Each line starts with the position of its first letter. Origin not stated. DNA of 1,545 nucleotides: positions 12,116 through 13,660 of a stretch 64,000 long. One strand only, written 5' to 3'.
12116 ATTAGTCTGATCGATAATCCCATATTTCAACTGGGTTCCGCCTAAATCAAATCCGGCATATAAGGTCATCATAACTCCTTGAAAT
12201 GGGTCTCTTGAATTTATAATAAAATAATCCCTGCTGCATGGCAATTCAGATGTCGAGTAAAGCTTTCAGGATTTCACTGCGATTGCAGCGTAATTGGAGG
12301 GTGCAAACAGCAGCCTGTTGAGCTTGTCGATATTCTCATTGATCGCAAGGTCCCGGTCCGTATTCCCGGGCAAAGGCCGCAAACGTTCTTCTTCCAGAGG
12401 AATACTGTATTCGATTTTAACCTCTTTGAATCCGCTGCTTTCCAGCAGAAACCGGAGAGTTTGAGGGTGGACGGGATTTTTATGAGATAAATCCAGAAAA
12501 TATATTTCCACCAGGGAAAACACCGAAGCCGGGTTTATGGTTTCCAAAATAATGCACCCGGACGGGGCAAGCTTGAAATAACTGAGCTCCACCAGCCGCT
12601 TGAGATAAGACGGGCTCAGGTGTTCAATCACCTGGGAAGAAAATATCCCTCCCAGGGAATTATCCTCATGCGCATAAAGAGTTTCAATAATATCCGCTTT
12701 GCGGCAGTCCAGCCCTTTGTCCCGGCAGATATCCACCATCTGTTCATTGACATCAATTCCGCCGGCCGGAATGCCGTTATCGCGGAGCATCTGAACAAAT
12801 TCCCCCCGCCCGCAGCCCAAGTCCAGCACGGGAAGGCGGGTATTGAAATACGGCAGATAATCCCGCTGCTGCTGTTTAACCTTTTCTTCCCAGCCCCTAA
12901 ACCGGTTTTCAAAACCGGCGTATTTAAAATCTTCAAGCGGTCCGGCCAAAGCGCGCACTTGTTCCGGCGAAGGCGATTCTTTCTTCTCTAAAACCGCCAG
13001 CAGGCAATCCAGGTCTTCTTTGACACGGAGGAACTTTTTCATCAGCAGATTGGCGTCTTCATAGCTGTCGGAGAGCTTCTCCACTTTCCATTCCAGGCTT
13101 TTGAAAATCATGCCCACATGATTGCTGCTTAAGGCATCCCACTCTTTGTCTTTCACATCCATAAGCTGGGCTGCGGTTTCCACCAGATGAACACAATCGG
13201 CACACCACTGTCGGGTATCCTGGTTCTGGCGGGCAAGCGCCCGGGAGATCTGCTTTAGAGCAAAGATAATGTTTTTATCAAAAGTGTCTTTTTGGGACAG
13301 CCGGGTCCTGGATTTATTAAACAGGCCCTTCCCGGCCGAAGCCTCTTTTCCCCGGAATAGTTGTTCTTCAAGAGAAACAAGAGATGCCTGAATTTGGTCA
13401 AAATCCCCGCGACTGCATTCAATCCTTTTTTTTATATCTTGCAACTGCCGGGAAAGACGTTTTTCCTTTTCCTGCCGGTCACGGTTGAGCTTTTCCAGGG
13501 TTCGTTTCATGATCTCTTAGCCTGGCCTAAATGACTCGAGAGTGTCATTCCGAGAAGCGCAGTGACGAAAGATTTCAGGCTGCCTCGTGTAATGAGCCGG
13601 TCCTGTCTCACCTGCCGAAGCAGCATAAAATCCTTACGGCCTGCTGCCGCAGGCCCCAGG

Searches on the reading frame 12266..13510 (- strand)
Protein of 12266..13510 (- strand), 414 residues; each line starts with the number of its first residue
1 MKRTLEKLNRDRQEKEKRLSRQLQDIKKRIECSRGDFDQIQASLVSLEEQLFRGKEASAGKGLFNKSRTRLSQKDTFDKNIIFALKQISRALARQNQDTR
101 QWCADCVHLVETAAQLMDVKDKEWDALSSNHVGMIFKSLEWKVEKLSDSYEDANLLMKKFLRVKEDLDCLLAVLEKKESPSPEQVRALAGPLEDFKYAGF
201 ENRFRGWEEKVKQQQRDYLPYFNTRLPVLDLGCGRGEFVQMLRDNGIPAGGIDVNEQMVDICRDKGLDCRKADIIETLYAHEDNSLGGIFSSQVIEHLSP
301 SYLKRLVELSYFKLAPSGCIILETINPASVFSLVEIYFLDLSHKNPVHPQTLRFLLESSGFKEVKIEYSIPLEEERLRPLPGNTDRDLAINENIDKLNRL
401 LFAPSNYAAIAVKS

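Call 38: search_protein_families(library=pfam, proteins=[window:12266-13510:-])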
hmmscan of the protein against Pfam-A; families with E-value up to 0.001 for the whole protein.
window:12266-13510:- (414 aa): 6 families
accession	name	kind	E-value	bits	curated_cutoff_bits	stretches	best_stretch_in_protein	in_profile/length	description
PF08241.18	Methyltransf_11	-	1.6e-11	45.1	21.2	1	229-320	1-93/95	Methyltransferase domain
PF13489.12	Methyltransf_23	-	2.7e-11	43.9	27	1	207-362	9-160/164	Methyltransferase domain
PF13649.12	Methyltransf_25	-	3.1e-10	41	27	1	228-318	1-97/97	Methyltransferase domain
PF07021.18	MetW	-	1.2e-09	38.5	21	1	228-296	17-86/193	Methionine biosynthesis protein MetW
PF08242.18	Methyltransf_12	-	3.3e-06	28.2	30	1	229-319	1-97/98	Methyltransferase domain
PF13847.12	Methyltransf_31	-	1.3e-05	25.4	27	1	226-326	5-113/145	Methyltransferase domain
